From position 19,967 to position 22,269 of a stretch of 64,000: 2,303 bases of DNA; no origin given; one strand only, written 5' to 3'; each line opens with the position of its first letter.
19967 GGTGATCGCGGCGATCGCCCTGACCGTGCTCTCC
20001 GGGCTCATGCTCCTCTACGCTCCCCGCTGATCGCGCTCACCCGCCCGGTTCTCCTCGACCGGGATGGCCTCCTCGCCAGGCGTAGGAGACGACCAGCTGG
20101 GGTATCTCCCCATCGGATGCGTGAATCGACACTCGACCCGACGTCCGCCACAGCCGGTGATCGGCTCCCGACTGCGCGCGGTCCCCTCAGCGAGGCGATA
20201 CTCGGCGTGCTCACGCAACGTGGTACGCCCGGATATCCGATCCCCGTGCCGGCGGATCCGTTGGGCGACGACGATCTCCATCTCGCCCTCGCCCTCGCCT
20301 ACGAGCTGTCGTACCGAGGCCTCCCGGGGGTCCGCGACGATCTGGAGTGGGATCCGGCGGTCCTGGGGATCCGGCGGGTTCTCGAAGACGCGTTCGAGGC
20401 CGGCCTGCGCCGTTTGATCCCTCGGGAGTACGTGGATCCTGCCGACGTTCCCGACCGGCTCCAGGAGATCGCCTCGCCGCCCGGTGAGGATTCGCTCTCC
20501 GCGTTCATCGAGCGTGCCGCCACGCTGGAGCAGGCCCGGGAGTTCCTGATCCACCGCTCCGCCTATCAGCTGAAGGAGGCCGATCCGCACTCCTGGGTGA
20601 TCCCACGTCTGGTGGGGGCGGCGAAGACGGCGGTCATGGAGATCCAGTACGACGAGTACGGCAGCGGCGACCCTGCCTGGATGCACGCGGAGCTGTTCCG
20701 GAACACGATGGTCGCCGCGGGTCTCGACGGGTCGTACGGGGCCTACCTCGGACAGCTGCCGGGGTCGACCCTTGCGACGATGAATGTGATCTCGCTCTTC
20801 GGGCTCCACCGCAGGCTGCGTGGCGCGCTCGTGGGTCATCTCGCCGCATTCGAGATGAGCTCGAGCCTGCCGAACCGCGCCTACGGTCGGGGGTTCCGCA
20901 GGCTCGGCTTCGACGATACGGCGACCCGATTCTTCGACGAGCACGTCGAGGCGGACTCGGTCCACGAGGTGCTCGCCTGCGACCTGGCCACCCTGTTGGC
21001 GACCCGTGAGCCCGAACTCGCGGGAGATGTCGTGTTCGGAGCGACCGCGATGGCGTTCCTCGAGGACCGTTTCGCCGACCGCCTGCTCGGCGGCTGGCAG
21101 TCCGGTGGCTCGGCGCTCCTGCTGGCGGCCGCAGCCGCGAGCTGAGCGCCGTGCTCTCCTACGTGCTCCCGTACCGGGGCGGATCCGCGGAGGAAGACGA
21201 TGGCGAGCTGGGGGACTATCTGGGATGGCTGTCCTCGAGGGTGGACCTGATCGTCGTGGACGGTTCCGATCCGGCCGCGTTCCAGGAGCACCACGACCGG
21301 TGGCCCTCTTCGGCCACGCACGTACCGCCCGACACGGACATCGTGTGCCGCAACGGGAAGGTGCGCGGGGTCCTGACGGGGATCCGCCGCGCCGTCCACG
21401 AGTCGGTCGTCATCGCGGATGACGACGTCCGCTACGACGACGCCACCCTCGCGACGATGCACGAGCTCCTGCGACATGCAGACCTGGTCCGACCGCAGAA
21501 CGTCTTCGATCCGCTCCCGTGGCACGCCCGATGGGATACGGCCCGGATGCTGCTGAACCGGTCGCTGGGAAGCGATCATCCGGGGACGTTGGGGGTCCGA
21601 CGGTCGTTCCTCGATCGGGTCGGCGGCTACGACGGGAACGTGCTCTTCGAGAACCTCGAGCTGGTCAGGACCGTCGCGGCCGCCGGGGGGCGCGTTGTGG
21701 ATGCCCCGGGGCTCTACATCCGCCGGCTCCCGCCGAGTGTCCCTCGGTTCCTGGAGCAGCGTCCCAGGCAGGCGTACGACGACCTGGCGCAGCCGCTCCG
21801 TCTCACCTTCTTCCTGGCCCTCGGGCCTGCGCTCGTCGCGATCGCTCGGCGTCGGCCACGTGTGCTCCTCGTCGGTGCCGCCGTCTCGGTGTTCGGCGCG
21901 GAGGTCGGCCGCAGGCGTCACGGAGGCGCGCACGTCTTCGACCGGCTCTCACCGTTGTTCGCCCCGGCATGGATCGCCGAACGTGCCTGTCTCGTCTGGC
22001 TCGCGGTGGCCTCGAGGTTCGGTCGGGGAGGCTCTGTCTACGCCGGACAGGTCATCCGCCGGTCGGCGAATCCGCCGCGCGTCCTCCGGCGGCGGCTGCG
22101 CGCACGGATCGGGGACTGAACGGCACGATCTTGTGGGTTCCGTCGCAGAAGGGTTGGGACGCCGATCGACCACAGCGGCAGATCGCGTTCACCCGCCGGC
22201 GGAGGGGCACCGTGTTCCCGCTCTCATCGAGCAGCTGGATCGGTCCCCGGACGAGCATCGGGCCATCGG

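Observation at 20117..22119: Heme-oxygenase-like diiron oxidase translationally coupled to a GT2 glycosyltransferase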

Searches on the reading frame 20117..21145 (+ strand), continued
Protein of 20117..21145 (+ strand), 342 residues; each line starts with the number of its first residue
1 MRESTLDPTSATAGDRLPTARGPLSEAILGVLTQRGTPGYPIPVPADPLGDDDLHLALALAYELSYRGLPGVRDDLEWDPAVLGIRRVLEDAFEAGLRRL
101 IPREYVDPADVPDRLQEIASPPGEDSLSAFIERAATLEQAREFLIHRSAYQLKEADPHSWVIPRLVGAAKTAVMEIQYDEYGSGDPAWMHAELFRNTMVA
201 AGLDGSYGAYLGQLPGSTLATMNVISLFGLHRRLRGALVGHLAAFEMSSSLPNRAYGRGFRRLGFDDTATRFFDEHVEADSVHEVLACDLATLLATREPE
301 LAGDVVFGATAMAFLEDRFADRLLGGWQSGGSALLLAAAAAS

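Call 58: search_protein_representatives(protein=window:20117-21145:+)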
Query: 342 residues. Proteins with E-value up to 0.001 (for the whole library): 1744; up to 1e-10: 1008; up to 1e-30: 347. The best 150 are listed.
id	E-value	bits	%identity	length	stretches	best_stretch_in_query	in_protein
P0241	3.1e-100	351.8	56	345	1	16-334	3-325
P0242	2.8e-94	332.2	54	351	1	16-341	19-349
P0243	4.1e-93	328.4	57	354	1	43-339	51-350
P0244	1.6e-90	319.9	56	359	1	46-338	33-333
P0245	4.7e-85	301.9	52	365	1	17-335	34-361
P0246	6.1e-85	301.6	55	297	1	52-336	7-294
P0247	4.4e-82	292.2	49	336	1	15-337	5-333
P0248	9.3e-82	291.1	50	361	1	15-334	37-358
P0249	1.7e-81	290.2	50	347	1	15-335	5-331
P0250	4.3e-81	288.9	49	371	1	10-334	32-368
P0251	4.6e-81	288.8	51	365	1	17-334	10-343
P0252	6.8e-81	288.2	49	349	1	8-336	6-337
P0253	8.5e-80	284.6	54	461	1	42-337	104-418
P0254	8.9e-80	284.6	49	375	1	4-334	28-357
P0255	4.1e-79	282.4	53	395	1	16-340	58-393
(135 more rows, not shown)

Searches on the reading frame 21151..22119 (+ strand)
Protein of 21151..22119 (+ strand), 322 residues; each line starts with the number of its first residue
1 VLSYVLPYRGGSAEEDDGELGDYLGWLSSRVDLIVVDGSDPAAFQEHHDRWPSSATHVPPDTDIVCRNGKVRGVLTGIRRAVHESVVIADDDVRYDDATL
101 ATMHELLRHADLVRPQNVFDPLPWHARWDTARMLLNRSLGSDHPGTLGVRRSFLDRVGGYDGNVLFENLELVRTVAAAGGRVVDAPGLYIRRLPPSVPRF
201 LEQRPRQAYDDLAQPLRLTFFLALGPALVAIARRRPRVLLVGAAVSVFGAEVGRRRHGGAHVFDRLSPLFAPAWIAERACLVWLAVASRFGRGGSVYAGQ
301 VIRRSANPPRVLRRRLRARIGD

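Call 5: search_protein_families(library=pfam, proteins=[window:21151-22119:+], max_evalue=0.01)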
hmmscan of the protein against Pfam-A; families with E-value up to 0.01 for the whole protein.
window:21151-22119:+ (322 aa): 2 families
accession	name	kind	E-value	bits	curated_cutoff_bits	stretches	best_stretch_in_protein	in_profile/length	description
PF13641.12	Glyco_tranf_2_3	-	4.2e-07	30.6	27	1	42-203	43-222/230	Glycosyltransferase like family 2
PF13506.12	Glyco_transf_21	-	9.2e-06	25.7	21.7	1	63-113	11-63/174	Glycosyl transferase family 21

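Call 6: search_protein_families(library=ncbifam, proteins=[window:21151-22119:+], max_evalue=0.01)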
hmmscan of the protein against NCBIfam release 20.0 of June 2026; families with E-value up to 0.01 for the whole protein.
window:21151-22119:+ (322 aa): 1 family
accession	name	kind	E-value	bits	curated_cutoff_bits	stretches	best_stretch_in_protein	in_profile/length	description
TIGR04283.1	glyco_like_mftF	equivalog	0.0083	15.7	182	0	28-179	26-173/221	TIGR04283 family arsenosugar biosynthesis glycosyltransferase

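Call 10: search_solved_structures(query=window:21151-22119:+, max_evalue=1, show_alignments=2)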
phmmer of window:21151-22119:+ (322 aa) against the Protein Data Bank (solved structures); distinct sequences matched with E-value up to 1: 1.
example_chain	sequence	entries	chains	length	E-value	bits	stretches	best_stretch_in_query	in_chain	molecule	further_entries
1b73_A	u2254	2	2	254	0.78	11.8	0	212-276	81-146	GLUTAMATE RACEMASE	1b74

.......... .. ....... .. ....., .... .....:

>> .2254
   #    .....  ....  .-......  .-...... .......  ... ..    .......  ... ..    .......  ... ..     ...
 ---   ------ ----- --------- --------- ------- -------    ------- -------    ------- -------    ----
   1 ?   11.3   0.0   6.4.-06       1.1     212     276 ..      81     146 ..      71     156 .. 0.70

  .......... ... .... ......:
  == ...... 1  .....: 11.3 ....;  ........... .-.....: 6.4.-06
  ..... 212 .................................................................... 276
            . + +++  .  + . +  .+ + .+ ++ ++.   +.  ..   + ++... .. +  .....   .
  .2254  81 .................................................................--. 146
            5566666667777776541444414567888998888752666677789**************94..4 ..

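Call 12: find_homologous_proteins(query=window:21151-22119:+, max_evalue=0.00001)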
Query window:21151-22119:+ (322 aa): 7786 proteins with E <= 0.00001 among 8000 candidates; the best 120 are listed.
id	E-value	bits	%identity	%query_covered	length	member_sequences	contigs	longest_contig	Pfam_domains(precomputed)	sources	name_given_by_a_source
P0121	5.5e-194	662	91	100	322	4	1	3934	PF13641.13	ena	-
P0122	5.0e-175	599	84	99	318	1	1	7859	PF13506.14,PF13641.13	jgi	jgi:hypothetical protein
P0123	6.0e-170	583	82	100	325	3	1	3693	PF13506.14,PF13641.13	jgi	jgi:hypothetical protein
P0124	6.0e-164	563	79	96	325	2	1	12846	-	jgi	jgi:hypothetical protein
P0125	3.6e-160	550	77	96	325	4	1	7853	-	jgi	jgi:hypothetical protein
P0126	7.2e-156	536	76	95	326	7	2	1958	-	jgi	jgi:Glycosyl transferase family 21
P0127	3.5e-152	524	75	96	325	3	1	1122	PF13506.14,PF13641.13,PF00535.33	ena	-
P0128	8.8e-152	523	74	96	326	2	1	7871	PF13641.13,PF00535.33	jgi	jgi:hypothetical protein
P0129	1.0e-151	523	74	96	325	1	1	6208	PF13506.14,PF13641.13,PF00535.33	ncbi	ncbi:MAG: glycosyltransferase [Actinomycetota bacterium]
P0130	1.2e-151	522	73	96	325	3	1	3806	PF13641.13,PF00535.33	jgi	jgi:hypothetical protein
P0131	1.6e-151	522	74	96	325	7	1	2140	PF13506.14,PF13641.13,PF00535.33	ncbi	-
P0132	6.5e-151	520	74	96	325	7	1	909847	PF13506.14,PF13641.13,PF00535.33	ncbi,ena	-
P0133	6.5e-151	520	74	98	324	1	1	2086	PF13506.14,PF13641.13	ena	-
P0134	7.5e-151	520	74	95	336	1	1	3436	-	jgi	jgi:hypothetical protein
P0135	1.6e-150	519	73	96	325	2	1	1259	PF13506.14,PF13641.13,PF00535.33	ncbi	-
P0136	2.8e-150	518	72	96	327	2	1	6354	PF13641.13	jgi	jgi:Glycosyltransferase like family 2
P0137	5.4e-149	514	72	95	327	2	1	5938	PF13506.14,PF13641.13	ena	-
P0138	6.0e-149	514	73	98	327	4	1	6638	PF13506.14,PF13641.13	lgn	-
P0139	1.4e-148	512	75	95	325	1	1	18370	PF13506.14,PF13641.13,PF00535.33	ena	-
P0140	3.4e-148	511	72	95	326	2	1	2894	PF13641.13,PF00535.33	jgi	jgi:hypothetical protein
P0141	5.1e-148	510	73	96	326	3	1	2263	PF13506.14,PF13641.13,PF00535.33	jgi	jgi:hypothetical protein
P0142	3.5e-147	508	73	96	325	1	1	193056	PF13641.13,PF00535.33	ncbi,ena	-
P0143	4.4e-147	507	72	98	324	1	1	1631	PF13641.13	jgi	jgi:hypothetical protein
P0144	7.7e-147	507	71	96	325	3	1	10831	PF13641.13,PF00535.33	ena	-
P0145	4.2e-146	504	72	99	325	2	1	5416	PF00535.33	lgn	-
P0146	5.6e-146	504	72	96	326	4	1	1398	PF13506.14,PF00535.33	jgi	jgi:hypothetical protein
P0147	8.6e-146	503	72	96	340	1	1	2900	PF00535.33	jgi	jgi:hypothetical protein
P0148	1.1e-145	503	71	96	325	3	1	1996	PF13506.14,PF13641.13,PF00535.33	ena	-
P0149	3.8e-145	501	72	96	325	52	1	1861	PF13506.14,PF13641.13,PF00535.33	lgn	-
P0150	9.2e-145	500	70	96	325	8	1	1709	PF13506.14,PF13641.13,PF00535.33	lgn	-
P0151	2.0e-144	499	72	98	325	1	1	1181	PF13641.13,PF00535.33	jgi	jgi:hypothetical protein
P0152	1.1e-143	496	73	96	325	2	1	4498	PF13506.14,PF13641.13,PF00535.33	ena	-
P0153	5.0e-143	494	72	96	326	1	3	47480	PF00535.33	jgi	jgi:hypothetical protein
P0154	1.1e-137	476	68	96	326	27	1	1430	PF13641.13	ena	-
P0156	5.9e-137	474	67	95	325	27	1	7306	PF13506.14,PF13641.13,PF00535.33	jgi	jgi:hypothetical protein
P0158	1.4e-136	473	66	96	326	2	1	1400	PF13641.13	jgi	jgi:hypothetical protein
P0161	3.2e-136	472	67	95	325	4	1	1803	PF13506.14,PF13641.13,PF00535.33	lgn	-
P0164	2.5e-135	469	66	96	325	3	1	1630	PF13641.13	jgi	jgi:hypothetical protein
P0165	4.9e-135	468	66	95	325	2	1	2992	PF13506.14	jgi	jgi:hypothetical protein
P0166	6.4e-135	467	67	96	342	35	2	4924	PF13641.13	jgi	jgi:hypothetical protein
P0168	1.9e-134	466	67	96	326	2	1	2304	PF13641.13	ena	-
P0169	2.0e-134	466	68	96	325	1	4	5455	PF13641.13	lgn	-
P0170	3.6e-134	465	68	99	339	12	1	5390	PF13641.13,PF00535.33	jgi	-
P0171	6.8e-134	464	68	99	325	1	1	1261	PF13641.13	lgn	-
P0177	1.5e-133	463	68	95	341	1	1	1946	PF13641.13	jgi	jgi:hypothetical protein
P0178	1.5e-133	463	66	98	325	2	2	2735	PF13641.13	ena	-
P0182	5.2e-133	461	68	99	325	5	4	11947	PF13641.13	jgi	jgi:hypothetical protein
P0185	2.4e-132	459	66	95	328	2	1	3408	PF13641.13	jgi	jgi:hypothetical protein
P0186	3.1e-132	459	69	94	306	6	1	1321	PF13506.14,PF00535.33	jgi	jgi:glycosyltransferase involved in cell wall biosynthesis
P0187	3.7e-132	458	66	98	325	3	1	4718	PF13641.13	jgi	jgi:hypothetical protein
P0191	9.5e-132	457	68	98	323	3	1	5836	PF13506.14,PF13641.13,PF00535.33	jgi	jgi:glycosyl transferase family 2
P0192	1.6e-131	456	67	100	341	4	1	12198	PF13641.13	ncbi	ncbi:MAG: glycosyltransferase [Actinomycetota bacterium]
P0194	5.5e-131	455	66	100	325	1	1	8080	PF13641.13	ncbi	-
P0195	5.7e-131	454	66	99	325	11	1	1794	PF13641.13,PF00535.33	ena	-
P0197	6.9e-131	454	66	99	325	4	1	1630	PF13641.13,PF00535.33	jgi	jgi:hypothetical protein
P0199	9.7e-131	454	64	96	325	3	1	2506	PF13641.13,PF00535.33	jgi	jgi:hypothetical protein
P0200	1.0e-130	454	67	98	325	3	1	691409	PF13641.13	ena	-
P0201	1.7e-130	453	65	98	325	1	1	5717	PF13641.13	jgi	jgi:hypothetical protein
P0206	4.0e-130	452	66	99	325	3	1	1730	PF13506.14,PF13641.13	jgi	-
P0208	9.3e-130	450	65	98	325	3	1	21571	PF13506.14,PF13641.13,PF00535.33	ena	-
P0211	1.7e-129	450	66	99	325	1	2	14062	PF13641.13,PF00535.33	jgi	jgi:hypothetical protein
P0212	2.5e-129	449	66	98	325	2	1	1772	PF13641.13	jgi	jgi:hypothetical protein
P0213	3.2e-129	449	67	98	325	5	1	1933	PF13506.14,PF13641.13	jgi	jgi:hypothetical protein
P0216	1.6e-128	446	65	95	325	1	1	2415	PF13641.13,PF00535.33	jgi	jgi:hypothetical protein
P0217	1.8e-128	446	66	98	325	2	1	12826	PF13641.13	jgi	jgi:Glycosyltransferase like family 2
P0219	1.2e-127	444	65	95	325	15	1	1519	PF13641.13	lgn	-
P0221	2.4e-127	443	64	99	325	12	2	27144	PF13641.13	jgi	jgi:hypothetical protein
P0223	3.8e-127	442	64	98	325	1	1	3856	PF13641.13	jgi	jgi:Glycosyltransferase like family 2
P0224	4.4e-127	442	66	95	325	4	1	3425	PF13641.13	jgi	jgi:hypothetical protein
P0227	2.3e-126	439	65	98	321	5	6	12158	PF13641.13,PF00535.33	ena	-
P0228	2.9e-126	439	64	95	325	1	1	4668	PF13641.13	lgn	-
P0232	2.5e-125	436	63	100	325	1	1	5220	PF13641.13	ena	-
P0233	2.1e-124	433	63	99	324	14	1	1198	PF13641.13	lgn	-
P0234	3.8e-124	432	61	96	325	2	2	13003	PF13506.14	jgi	jgi:hypothetical protein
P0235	3.9e-124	432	63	95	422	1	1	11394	PF13641.13,PF14518.12,PF00535.33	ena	-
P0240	2.9e-123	429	62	98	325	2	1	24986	PF13641.13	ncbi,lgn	-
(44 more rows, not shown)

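Call 41: predict_structure(alignment_id=A2)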
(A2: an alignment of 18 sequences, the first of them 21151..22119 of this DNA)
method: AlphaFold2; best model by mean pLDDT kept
length: 322 residues; sequences in the alignment: 18
mean_pLDDT: 44.2   pTM: 0.35
mean pLDDT of the five models: 44.2, 43.5, 40.6, 38.9, 37.5
residues with pLDDT >= 90: 0; 70-90: 15; 50-70: 90; < 50: 217
segments of 3 or more residues with pLDDT < 50: 1-15, 37-41, 54-96, 115-167, 186-218, 257-322
pLDDT, mean of each block of 10 residues (from residue 1): 44 48 59 49 55 44 28 25 32 44 58 46 34 31 29 32 43 58 51 39 35 44 68 75 64 49 41 44 43 30 30 43 28
secondary structure, 60 per line:
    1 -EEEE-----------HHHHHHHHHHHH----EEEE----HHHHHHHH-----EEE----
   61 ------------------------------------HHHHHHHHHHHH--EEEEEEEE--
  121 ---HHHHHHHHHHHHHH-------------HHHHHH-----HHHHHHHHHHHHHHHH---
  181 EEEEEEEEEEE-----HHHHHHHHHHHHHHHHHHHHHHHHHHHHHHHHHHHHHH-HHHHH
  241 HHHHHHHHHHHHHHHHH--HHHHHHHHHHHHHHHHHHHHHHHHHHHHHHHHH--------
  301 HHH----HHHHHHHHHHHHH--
elements in order: E2-5 H17-28 E33-36 H41-48 E54-56 H97-108 E111-118 H124-137 H151-156 H162-177 E181-191 H197-234 H236-257 H260-292 H308-320

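Call 42: search_solved_structures(query=A2, max_evalue=10, show_alignments=2)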
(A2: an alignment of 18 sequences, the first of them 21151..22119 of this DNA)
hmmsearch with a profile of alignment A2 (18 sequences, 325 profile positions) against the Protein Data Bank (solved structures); distinct sequences matched with E-value up to 10: 7.
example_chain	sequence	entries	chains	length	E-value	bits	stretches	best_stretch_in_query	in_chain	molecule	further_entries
6yv7_B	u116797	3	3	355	0.00072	21.7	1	31-199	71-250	Glycosyl transferase, family 2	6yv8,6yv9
6yv7_A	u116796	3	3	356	0.00073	21.7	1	31-199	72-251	Glycosyl transferase, family 2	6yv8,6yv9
4o9f_A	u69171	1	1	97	0.056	15.5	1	40-85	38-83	mitochondrial antiviral signaling protein (MAVS)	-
3otg_A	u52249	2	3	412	0.11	14.5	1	126-169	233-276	CalG1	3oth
7q58_A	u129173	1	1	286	0.14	14.1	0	154-173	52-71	SAKe6BR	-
8ajp_A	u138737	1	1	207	0.59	12.1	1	263-293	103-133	Halide methyl transferase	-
1b73_A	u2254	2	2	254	1.3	11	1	216-276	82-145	GLUTAMATE RACEMASE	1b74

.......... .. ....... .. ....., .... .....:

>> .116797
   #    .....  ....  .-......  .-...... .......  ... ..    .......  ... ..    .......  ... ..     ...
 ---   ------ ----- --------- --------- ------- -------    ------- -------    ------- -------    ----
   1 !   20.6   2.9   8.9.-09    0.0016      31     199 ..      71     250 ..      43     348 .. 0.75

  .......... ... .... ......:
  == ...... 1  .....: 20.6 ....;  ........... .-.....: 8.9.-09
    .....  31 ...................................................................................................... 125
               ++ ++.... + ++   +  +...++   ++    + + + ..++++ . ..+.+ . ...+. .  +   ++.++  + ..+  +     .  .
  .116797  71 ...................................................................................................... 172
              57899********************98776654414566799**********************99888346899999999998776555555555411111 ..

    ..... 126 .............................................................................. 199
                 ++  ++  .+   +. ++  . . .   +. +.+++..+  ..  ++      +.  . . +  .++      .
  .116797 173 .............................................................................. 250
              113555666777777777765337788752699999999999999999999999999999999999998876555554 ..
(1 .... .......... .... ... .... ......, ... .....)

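Call 43: search_protein_families(library=pfam, alignment_id=A2, max_evalue=0.01)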
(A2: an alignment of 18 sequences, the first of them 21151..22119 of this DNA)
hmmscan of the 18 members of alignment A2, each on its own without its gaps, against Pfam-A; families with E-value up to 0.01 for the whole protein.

A. member 1, window:21151-22119:+ (322 aa): 2 families
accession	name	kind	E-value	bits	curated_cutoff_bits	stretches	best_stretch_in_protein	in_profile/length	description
PF13641.12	Glyco_tranf_2_3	-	4.2e-07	30.6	27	1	42-203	43-222/230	Glycosyltransferase like family 2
PF13506.12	Glyco_transf_21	-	9.2e-06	25.7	21.7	1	63-113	11-63/174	Glycosyl transferase family 21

B. families by the number of members that match (of 18 scanned): 4 families
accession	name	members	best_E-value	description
PF13506.12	Glyco_transf_21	18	1.1e-06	Glycosyl transferase family 21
PF13641.12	Glyco_tranf_2_3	16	3.3e-07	Glycosyltransferase like family 2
PF00535.33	Glycos_transf_2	15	1e-07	Glycosyl transferase family 2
PF13632.12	Glyco_trans_2_3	2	0.00015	Glycosyl transferase family group 2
